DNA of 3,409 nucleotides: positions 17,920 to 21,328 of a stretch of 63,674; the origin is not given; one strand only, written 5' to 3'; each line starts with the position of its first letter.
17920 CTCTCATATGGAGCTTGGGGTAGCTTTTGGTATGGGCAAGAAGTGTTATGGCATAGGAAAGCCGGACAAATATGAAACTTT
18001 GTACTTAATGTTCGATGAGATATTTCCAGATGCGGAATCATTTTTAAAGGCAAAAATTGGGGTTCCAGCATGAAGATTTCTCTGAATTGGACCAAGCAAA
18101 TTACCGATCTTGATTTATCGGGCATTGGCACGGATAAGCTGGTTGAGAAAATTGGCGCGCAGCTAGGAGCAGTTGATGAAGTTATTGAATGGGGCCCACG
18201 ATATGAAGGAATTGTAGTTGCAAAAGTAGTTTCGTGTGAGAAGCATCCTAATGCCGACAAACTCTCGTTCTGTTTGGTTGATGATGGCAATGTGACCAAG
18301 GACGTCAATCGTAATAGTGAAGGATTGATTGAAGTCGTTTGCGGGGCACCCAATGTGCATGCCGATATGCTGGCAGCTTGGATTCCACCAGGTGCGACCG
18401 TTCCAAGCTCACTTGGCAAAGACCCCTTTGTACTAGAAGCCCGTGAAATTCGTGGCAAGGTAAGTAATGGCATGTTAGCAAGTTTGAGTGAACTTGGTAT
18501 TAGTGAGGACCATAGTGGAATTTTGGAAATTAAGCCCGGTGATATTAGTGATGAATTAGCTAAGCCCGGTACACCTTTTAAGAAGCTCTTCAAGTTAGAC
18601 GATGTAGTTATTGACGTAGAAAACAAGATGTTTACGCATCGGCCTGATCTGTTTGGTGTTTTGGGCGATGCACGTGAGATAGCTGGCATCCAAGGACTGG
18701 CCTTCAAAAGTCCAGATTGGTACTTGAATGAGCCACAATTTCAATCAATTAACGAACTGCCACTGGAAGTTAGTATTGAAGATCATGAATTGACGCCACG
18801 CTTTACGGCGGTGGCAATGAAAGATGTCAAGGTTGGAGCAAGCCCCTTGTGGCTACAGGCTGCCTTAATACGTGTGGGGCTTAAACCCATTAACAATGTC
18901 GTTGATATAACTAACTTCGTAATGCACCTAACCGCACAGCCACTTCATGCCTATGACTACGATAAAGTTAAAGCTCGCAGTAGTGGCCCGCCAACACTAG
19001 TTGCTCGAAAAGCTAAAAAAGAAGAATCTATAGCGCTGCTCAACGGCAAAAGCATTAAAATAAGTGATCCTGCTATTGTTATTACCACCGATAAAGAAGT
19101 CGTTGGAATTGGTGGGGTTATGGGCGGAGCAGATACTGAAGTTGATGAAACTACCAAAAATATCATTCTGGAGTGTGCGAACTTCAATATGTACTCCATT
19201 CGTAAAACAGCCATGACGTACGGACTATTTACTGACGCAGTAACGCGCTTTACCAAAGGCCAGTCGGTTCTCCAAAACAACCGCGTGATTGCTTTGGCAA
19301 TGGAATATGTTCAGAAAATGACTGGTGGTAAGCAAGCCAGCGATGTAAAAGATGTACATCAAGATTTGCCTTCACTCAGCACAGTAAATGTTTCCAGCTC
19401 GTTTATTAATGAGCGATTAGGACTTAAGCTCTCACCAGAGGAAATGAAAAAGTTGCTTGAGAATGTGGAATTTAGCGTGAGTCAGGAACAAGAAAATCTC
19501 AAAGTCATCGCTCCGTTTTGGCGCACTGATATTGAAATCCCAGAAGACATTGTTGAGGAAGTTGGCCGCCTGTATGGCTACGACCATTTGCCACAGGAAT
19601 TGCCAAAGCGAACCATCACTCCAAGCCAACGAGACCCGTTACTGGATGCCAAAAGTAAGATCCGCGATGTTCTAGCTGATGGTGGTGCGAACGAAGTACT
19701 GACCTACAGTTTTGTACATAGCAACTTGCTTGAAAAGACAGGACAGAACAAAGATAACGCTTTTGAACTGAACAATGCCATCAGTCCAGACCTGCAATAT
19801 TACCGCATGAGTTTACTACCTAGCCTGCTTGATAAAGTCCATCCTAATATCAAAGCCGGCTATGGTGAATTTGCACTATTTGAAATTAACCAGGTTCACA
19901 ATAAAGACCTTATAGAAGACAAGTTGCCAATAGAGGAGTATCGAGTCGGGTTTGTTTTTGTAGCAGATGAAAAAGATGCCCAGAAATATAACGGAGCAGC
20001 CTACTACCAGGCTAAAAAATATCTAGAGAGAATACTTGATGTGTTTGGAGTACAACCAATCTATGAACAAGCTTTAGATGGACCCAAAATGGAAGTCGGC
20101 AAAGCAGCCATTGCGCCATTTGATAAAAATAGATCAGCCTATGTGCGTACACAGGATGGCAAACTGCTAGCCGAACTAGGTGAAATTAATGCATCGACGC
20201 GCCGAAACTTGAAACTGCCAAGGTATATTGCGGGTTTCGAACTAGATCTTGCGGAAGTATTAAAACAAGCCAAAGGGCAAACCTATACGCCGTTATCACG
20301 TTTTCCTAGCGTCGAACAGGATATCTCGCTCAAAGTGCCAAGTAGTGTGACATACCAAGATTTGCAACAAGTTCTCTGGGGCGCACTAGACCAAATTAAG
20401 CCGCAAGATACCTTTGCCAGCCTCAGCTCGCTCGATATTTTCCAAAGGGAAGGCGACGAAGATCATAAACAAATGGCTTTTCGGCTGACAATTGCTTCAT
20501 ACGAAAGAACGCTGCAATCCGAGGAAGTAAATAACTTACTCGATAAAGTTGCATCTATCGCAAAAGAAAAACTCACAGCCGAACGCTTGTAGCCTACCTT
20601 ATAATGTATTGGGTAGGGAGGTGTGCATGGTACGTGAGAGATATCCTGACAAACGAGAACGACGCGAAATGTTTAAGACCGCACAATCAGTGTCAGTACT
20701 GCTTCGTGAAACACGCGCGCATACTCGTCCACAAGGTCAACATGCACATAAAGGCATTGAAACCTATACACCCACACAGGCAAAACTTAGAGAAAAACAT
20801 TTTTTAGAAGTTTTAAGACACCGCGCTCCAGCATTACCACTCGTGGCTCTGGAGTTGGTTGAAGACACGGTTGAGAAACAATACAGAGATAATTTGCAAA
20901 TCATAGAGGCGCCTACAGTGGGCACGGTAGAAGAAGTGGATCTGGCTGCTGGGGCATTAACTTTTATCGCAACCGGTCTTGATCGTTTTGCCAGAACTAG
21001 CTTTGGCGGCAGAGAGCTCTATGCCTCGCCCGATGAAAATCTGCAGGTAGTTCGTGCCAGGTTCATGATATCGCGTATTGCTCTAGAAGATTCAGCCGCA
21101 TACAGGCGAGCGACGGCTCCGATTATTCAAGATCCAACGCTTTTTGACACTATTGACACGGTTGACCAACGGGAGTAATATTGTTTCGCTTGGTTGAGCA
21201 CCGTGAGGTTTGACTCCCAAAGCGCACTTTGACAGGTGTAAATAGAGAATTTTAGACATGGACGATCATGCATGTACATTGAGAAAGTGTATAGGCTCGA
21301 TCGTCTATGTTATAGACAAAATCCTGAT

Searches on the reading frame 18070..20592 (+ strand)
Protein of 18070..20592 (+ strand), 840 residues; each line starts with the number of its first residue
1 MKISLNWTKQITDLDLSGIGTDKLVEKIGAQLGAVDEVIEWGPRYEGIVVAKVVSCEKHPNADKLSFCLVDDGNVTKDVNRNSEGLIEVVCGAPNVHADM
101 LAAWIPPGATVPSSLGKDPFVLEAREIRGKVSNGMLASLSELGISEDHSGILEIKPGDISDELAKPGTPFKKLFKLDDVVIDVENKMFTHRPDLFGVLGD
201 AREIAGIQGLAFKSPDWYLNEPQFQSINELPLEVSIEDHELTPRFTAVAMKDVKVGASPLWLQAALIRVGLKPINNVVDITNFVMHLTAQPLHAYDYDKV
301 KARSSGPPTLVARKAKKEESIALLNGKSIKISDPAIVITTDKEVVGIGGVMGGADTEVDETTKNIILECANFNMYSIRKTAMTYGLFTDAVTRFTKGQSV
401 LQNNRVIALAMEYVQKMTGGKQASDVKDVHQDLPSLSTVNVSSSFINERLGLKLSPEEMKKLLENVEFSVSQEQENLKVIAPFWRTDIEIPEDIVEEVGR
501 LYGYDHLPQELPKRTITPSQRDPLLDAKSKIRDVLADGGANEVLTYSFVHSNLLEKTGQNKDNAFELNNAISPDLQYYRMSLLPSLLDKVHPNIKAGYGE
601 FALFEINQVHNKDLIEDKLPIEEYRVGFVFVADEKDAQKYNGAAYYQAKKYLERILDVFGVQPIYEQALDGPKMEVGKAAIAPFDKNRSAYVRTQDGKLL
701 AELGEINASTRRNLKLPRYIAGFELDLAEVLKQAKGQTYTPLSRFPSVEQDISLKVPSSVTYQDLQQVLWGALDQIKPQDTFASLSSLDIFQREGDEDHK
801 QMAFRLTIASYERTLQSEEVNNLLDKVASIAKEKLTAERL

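Call 12: search_protein_families(library=pfam, proteins=[window:18070-20592:+], max_evalue=0.01)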
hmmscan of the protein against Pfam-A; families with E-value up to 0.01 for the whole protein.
window:18070-20592:+ (840 aa): 5 families
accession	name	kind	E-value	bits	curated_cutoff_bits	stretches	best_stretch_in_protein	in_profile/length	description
PF03483.22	B3_4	-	2.8e-51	174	29.3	1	242-419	2-174/174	B3/4 domain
PF17759.6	tRNA_synthFbeta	-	2.3e-37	129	22.4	1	507-727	1-214/214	Phenylalanyl tRNA synthetase beta chain CLM domain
PF03484.21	B5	-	6.3e-22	78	28.6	1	439-504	1-67/67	tRNA synthetase B5 domain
PF03147.19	FDX-ACB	-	5.3e-16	59.3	31.1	1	743-838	1-92/94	Ferredoxin-fold anticodon binding domain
PF01588.26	tRNA_bind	-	4.6e-13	49.5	27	1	48-154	1-87/96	Putative tRNA binding domain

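Call 15: find_related_loci(query=window:18070-20592:+, collection=genome_contigs, flank=10000)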
Query window:18070-20592:+ (840 aa) in genome_contigs; peptide patterns used: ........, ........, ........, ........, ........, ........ (x = any residue, [..] = any of these).
58 stretches matched a pattern; 45 encode a relative of the query (tblastn E <= 1e-3); 45 distinct loci.
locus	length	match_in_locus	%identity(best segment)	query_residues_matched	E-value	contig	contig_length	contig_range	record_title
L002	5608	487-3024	57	1-840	0e+0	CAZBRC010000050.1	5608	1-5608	MAG TPA_asm: uncultured Candidatus Saccharibacteria bacterium isolate SRP292972_co3_132 genome assembly, contig: NODE_50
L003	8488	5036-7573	58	1-840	0e+0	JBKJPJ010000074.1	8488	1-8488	MAG: Candidatus Saccharimonadales bacterium isolate ant_bin.454 k117_800821, whole genome shotgun sequence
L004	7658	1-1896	74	208-840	0e+0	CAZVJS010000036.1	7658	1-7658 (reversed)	MAG TPA_asm: uncultured Candidatus Saccharibacteria bacterium isolate SRP200132_co1_71 genome assembly, contig: NODE_176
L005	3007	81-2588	58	1-840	0e+0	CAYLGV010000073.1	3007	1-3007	MAG TPA_asm: uncultured Candidatus Saccharibacteria bacterium isolate SRP296810_co1_372 genome assembly, contig: NODE_50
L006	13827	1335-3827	59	1-840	0e+0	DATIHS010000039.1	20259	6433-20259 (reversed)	MAG TPA_asm: Patescibacteria group bacterium isolate SMAG_U15644 k141_772240, whole genome shotgun sequence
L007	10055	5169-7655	58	1-840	0e+0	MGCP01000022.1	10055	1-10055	MAG: Candidatus Saccharibacteria bacterium RIFCSPHIGHO2_02_FULL_47_12 rifcsphigho2_02_scaffold_31149, whole genome shotg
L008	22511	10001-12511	56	1-840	0e+0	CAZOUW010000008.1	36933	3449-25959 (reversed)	MAG TPA_asm: uncultured Candidatus Saccharibacteria bacterium isolate SRP133034_co1_52 genome assembly, contig: NODE_102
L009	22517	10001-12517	57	1-840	0e+0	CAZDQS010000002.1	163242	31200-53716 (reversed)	MAG TPA_asm: uncultured Candidatus Saccharibacteria bacterium isolate SRP144015_co1_47 genome assembly, contig: NODE_46_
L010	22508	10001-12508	53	1-840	0e+0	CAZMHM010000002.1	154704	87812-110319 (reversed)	MAG TPA_asm: uncultured Candidatus Saccharibacteria bacterium isolate SRP296810_co1_117 genome assembly, contig: NODE_91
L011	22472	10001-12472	53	1-828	0e+0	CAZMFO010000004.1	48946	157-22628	MAG TPA_asm: uncultured Candidatus Saccharibacteria bacterium isolate binchicken_co16_156 genome assembly, contig: NODE_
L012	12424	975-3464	54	1-840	0e+0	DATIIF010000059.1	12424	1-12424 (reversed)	MAG TPA_asm: Patescibacteria group bacterium isolate SMAG_U15657 k141_553000, whole genome shotgun sequence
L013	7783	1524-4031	53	1-840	0e+0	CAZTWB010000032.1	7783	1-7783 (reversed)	MAG TPA_asm: uncultured Candidatus Saccharibacteria bacterium isolate SRP257259_co1_179 genome assembly, contig: NODE_15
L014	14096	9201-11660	55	1-829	0e+0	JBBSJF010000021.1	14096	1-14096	MAG: Candidatus Saccharimonadales bacterium isolate LS4_maxbin2.071 LS4_maxbin2.071_K_2151919_L_14096_cov_15.8115, whole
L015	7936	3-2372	55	53-840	0e+0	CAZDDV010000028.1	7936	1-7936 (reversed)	MAG TPA_asm: uncultured Candidatus Saccharibacteria bacterium isolate SRP128246_co1_521 genome assembly, contig: NODE_24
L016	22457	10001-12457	54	1-840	0e+0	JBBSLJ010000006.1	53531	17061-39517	MAG: Candidatus Saccharimonadales bacterium isolate metawrap_LS4_6 metawrap_LS4_6_K_210328_L_53531_cov_13.2853, whole ge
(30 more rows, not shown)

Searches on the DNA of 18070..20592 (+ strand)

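Call 23: search_rna_families(sources=[L002, L003, L008, L013, L014, L016, L046], threshold=gathering)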
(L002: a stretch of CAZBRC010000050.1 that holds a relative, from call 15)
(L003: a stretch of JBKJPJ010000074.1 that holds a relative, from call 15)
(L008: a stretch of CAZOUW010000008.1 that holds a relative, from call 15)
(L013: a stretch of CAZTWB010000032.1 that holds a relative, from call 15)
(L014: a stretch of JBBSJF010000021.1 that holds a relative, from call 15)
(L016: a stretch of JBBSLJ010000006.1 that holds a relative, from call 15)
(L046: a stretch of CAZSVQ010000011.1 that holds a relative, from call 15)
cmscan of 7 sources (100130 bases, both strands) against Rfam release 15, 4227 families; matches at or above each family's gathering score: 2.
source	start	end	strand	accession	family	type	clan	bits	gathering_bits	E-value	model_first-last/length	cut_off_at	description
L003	7770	7841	+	RF00005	tRNA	Gene; tRNA;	CL00001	69.1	29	8.5e-13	1-71/71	no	tRNA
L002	3262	3335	+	RF00005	tRNA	Gene; tRNA;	CL00001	58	29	9.6e-10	1-71/71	no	tRNA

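Call 80: search_rna_families(sources=[L013, L055, L061, L002, L003], threshold=evalue, max_evalue=1)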
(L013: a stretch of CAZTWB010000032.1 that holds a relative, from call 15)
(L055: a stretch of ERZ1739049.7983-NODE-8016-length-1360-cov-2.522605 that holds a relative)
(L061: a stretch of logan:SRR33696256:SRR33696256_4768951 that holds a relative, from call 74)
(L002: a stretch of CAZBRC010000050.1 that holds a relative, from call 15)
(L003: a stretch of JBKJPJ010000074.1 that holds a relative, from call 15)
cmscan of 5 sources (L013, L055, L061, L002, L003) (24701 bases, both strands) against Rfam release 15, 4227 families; matches with E-value up to 1: 3.
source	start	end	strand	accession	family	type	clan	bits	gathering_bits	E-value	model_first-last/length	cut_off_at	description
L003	7770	7841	+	RF00005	tRNA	Gene; tRNA;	CL00001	69.1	29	2.1e-13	1-71/71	no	tRNA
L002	3262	3335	+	RF00005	tRNA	Gene; tRNA;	CL00001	58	29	2.4e-10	1-71/71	no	tRNA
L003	7770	7842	-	RF04354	Plastid-ycf2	Cis-reg;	-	29.6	65.7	0.018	1-75/75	no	Plastid-ycf2 5UTR RNA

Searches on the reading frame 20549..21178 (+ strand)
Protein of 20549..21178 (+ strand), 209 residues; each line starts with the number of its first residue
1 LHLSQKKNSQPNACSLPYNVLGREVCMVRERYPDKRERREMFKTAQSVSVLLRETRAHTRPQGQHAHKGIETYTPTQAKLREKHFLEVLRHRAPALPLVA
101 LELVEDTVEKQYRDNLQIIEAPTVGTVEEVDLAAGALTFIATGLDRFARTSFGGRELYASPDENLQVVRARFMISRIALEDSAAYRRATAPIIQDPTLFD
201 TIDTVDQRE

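Call 12: search_protein_families(library=pfam, proteins=[window:20549-21178:+], max_evalue=0.01)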
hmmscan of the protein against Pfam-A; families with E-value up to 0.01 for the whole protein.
window:20549-21178:+ (209 aa): 0 families

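Call 51: search_protein_families(library=ncbifam, proteins=[window:20627-21178:+], max_evalue=0.1)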
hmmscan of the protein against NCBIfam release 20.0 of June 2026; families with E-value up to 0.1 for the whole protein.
window:20627-21178:+ (183 aa): 0 families

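Call 73: find_homologous_proteins(query=window:20549-21178:+, max_evalue=0.01)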
Query window:20549-21178:+ (209 aa): 2 proteins with E <= 0.01 among 700 candidates.
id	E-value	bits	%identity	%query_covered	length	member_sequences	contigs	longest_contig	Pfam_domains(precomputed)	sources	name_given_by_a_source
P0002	7.8e-112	390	100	88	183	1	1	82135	-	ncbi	-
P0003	7.2e-37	145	49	84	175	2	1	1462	-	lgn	-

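Call 74: find_encoding_contigs(protein=P0003, flank=10000, max_places=5)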
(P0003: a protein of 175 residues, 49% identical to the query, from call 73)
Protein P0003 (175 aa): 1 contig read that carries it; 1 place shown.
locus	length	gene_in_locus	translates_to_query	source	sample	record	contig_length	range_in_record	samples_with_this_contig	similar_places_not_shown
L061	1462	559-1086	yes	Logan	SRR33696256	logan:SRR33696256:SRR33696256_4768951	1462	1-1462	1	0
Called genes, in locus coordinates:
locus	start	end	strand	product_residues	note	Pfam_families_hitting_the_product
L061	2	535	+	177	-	?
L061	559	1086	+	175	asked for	-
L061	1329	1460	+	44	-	?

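Call 85: search_protein_families(library=padloc, proteins=[window:20627-21178:+], max_evalue=0.01)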
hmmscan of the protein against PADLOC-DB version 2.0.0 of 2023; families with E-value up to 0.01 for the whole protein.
window:20627-21178:+ (183 aa): 0 families
